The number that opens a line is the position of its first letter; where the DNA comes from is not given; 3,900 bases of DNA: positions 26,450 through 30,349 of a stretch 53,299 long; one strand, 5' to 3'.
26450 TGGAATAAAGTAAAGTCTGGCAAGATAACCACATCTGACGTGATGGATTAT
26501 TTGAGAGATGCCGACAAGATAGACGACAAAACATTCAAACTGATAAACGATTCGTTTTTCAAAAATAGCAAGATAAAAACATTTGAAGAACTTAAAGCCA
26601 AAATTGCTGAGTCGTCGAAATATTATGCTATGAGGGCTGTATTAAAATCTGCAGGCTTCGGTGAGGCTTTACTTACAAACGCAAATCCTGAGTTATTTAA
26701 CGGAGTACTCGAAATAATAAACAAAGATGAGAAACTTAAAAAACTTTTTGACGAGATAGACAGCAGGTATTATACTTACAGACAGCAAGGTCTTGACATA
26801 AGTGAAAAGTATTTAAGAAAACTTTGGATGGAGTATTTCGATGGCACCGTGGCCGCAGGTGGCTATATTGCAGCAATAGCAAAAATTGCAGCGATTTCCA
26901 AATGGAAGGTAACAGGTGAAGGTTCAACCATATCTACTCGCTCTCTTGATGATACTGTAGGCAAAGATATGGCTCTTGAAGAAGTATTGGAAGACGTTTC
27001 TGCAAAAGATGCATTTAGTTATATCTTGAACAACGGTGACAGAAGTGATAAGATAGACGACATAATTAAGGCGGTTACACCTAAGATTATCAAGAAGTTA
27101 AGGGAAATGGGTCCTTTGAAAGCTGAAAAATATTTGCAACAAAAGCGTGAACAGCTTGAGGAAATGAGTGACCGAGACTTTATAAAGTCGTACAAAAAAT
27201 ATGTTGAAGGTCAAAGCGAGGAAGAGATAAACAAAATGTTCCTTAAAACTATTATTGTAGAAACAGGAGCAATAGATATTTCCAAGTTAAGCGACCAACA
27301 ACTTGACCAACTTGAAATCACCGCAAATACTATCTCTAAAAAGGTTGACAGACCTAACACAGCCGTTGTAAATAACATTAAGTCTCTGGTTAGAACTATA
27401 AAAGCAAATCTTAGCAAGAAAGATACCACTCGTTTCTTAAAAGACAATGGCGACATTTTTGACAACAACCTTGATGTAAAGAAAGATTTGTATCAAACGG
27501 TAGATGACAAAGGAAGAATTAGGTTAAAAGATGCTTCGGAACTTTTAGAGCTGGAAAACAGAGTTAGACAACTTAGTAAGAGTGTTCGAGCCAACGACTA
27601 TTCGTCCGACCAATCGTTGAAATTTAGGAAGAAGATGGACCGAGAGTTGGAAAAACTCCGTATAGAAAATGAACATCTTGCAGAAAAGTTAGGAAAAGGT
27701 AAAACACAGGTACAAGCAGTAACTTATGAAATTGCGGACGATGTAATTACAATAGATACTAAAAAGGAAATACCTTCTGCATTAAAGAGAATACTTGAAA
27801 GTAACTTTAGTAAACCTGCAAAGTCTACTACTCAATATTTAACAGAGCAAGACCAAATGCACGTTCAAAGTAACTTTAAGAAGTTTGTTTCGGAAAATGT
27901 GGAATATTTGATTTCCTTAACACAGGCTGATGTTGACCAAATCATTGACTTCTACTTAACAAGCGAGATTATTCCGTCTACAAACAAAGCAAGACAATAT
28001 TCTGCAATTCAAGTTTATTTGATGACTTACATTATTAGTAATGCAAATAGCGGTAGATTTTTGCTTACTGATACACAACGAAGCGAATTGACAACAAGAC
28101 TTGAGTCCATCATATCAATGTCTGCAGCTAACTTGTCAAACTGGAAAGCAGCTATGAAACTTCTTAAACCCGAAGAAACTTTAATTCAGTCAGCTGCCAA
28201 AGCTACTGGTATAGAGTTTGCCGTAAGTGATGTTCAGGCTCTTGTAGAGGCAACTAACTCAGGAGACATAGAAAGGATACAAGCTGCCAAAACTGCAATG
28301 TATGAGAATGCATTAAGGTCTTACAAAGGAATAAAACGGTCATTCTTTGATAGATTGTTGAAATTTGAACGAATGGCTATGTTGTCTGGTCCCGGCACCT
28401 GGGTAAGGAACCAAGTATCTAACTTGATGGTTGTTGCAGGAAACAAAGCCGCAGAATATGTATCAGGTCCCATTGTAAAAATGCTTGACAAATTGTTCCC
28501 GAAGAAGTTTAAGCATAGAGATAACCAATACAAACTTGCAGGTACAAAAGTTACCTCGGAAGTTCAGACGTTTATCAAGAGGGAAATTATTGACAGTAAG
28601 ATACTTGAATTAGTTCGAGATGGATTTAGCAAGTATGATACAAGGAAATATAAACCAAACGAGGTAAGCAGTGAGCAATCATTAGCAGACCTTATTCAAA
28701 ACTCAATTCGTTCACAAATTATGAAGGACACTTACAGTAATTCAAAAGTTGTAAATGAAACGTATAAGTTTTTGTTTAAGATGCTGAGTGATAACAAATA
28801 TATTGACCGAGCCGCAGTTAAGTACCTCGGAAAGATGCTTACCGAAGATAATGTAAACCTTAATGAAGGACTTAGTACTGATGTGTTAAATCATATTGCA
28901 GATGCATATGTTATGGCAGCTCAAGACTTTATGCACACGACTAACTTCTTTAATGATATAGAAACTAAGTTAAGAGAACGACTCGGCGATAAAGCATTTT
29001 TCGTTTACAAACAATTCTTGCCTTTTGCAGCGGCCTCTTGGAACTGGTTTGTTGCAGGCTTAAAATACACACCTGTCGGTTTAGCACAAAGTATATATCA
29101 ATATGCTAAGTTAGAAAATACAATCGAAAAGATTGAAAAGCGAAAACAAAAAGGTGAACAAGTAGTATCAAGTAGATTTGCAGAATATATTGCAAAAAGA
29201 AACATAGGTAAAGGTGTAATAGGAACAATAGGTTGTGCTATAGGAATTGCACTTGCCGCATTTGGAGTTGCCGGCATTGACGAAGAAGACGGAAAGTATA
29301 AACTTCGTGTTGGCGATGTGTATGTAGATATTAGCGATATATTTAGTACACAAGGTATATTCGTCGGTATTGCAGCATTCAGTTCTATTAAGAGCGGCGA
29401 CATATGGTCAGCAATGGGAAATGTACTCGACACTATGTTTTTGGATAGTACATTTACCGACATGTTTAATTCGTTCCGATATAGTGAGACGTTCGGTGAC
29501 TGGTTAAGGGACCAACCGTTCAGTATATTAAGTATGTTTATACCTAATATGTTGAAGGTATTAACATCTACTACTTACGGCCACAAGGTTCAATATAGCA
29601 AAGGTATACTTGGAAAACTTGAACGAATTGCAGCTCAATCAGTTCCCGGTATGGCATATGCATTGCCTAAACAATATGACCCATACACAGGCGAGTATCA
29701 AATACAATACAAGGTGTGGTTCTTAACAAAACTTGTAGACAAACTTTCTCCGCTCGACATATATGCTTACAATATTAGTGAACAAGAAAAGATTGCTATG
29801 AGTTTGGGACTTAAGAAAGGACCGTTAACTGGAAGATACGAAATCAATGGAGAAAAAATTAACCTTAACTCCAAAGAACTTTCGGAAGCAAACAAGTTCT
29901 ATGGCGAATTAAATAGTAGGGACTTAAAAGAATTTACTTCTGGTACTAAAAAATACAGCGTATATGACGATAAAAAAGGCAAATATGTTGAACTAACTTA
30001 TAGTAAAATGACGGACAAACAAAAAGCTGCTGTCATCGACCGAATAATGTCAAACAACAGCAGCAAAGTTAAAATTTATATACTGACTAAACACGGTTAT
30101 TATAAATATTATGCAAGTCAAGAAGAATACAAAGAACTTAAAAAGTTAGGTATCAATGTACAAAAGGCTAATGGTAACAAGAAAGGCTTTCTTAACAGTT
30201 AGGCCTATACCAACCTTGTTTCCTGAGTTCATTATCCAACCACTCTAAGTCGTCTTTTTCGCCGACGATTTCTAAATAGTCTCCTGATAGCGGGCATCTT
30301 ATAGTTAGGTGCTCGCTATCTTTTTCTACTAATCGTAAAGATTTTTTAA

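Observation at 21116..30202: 3028-aa virion-arm ORF (17% of the genome) with only one recognisable catalytic signature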

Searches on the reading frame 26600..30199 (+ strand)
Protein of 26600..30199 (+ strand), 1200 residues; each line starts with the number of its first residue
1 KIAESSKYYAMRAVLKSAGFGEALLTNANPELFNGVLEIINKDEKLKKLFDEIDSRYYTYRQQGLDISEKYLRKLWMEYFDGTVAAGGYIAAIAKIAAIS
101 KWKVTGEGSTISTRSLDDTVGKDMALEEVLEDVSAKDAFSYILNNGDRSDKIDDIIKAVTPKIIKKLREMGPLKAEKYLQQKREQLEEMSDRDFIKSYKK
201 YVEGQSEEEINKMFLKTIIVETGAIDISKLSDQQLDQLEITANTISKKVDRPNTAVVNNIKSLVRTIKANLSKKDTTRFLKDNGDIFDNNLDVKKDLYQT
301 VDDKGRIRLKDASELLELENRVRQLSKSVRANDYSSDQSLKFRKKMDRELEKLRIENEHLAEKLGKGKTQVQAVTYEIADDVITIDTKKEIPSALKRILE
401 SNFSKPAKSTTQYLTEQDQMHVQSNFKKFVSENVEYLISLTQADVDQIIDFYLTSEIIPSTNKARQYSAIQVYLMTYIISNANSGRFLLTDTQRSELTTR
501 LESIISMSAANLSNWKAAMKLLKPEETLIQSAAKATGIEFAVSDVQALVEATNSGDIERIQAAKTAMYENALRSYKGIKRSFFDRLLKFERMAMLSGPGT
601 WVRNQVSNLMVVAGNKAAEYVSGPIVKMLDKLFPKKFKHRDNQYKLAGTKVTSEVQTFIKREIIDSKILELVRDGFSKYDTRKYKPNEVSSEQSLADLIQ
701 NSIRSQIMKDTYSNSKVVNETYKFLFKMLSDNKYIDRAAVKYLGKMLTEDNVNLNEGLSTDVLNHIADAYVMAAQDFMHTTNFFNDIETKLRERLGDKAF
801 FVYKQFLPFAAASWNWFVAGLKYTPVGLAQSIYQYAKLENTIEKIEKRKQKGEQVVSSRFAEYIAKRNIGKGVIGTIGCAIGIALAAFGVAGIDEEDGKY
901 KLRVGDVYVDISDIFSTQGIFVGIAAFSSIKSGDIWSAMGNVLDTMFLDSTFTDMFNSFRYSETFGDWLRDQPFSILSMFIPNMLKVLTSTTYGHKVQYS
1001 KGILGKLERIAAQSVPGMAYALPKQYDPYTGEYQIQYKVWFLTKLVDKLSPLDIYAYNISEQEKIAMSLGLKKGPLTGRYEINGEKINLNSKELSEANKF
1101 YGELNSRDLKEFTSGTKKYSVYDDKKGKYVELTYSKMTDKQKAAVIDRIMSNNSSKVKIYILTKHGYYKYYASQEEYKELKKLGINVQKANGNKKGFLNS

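Call 43: predict_structure(alignment_id=A2)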
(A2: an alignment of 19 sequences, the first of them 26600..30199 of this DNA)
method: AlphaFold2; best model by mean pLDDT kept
length: 1200 residues; sequences in the alignment: 19
mean_pLDDT: 45.9   pTM: 0.30
mean pLDDT of the five models: 45.9, 43.8, 43.7, 41.3, 41.0
residues with pLDDT >= 90: 0; 70-90: 162; 50-70: 245; < 50: 793
segments of 3 or more residues with pLDDT < 50: 1-5, 17-33, 57-146, 205-234, 241-312, 314-316, 318-381, 406-417, 591-877, 883-891, 902-909, 913-917, 926-1079, 1083-1085, 1100-1104, 1152-1155, 1163-1168, 1183-1185, 1197-1200
pLDDT, mean of each block of 10 residues (from residue 1): 48 50 41 50 59 54 36 41 33 31 24 25 27 32 51 66 68 74 78 63 47 34 31 51 42 39 43 34 31 36 43 49 40 34 40 41 30 38 57 76 52 42 75 74 77 68 67 84 69 82 62 62 73 72 77 57 75 67 60 38 31 29 34 30 26 32 40 40 35 39 42 38 39 33 33 32 31 29 31 31 31 33 35 46 43 35 38 45 46 54 45 46 50 35 30 29 29 26 27 29 27 23 26 28 30 28 36 43 51 54 52 73 73 78 67 51 48 64 55 51
secondary structure, 60 per line:
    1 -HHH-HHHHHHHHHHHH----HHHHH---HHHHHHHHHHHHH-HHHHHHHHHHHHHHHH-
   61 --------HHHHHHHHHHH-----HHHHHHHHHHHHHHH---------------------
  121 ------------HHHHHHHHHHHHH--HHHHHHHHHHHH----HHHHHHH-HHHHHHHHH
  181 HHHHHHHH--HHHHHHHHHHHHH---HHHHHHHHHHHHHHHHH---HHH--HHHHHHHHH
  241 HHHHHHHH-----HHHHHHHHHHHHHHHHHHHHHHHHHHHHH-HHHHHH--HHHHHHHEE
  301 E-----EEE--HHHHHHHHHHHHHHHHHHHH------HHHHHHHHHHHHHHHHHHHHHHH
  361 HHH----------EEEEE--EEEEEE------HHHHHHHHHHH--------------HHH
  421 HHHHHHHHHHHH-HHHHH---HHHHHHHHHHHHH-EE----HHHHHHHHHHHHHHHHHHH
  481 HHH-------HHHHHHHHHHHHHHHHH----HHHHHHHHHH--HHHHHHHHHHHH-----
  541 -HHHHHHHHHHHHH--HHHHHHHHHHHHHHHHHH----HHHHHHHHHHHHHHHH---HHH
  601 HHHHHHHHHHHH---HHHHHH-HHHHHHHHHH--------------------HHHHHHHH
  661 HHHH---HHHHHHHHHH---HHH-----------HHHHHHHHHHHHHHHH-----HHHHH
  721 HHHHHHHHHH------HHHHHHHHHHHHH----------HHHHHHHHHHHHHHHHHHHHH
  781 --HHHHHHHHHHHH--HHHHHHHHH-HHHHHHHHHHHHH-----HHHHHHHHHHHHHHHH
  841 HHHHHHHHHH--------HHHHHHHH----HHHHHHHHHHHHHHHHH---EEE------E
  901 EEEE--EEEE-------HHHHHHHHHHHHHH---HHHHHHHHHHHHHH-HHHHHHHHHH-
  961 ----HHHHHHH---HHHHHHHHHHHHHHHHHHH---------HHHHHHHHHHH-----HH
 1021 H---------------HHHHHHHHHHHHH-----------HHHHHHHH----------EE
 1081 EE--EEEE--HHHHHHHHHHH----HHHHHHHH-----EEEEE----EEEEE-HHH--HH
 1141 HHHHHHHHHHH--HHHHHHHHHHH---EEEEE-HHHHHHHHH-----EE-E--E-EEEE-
elements in order (helices of 4 or more, strands of 3 or more residues): H6-17 H22-26 H30-42 H44-59 H69-79 H85-99 H133-145 H148-159 H164-170 H172-188 H191-203 H207-223 H232-248 H254-282 H284-289 H292-298 E299-301 E307-309 H312-331 H338-363 E374-378 E381-386 H393-403 H418-432 H434-438 H442-454 H462-483 H491-507 H512-521 H524-535 H542-554 H557-574 H579-594 H598-612 H616-621 H623-632 H653-664 H668-677 H695-710 H716-730 H737-749 H760-780 H783-794 H797-805 H807-819 H825-850 H859-866 H871-887 E891-893 E900-904 E907-910 H918-931 H935-948 H950-959 H965-971 H975-993 H1003-1013 H1037-1049 H1061-1068 E1079-1082 E1085-1088 H1091-1101 H1106-1113 E1119-1123 E1128-1132 H1139-1151 H1154-1164 E1168-1172 H1174-1182 E1196-1199

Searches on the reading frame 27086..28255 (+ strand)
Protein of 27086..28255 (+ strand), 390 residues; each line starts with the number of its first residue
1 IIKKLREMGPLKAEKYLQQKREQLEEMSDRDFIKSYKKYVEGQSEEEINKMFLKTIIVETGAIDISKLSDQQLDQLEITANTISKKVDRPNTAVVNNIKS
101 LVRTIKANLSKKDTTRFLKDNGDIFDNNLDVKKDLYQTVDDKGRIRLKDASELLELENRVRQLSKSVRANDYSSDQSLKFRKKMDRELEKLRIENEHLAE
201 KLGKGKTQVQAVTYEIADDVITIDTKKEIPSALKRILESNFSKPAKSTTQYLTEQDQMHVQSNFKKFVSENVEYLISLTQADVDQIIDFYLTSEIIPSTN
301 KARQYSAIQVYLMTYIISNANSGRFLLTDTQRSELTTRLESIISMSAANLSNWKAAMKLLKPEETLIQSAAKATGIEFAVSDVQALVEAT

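Call 22: search_protein_families(library=pfam, proteins=[window:27086-28255:+], max_evalue=10)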
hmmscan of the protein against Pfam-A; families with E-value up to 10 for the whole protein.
window:27086-28255:+ (390 aa): 7 families
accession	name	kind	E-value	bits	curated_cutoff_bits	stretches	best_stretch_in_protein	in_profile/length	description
PF17269.7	DUF5335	-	0.046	13.9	27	1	180-227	17-64/110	Family of unknown function (DUF5335)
PF21497.3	TcpC-like_C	-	0.073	13.8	27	0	248-290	14-56/109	Conjugal transfer protein-like, C-terminal domain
PF15275.11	PEHE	-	0.41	11.6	34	1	17-41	17-41/127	PEHE domain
PF24672.1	DUF7654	-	0.78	9.8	27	1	223-281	58-116/145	Domain of unknown function (DUF7654)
PF20046.4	DUF6448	-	1.7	9.1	27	1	34-72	18-56/147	Family of unknown function (DUF6448)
PF05812.17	Herpes_BLRF2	-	2.3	8.8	25.8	1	183-226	6-49/119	Herpesvirus BLRF2 protein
PF08066.17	PMC2NT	-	7.5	7.6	23.3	0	68-121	10-63/91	PMC2NT (NUC016) domain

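Call 53: search_protein_families(library=ncbifam, proteins=[window:27086-28255:+], max_evalue=1)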
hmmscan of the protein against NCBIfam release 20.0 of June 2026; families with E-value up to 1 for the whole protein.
window:27086-28255:+ (390 aa): 0 families

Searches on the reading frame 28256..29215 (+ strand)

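Call 22: search_protein_families(library=pfam, proteins=[window:28256-29215:+], max_evalue=10)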
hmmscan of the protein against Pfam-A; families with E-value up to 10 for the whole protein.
window:28256-29215:+ (320 aa): 2 families
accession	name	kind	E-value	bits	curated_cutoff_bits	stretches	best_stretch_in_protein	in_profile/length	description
PF08454.17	RIH_assoc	-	0.27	11.6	28.5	1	147-236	25-96/99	RyR and IP3R Homology associated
PF08542.16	Rep_fac_C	-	0.45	11.4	23.6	1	147-208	21-78/88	Replication factor C C-terminal domain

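Call 53: search_protein_families(library=ncbifam, proteins=[window:28256-29215:+], max_evalue=1)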
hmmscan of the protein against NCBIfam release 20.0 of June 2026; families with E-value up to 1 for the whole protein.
window:28256-29215:+ (320 aa): 0 families
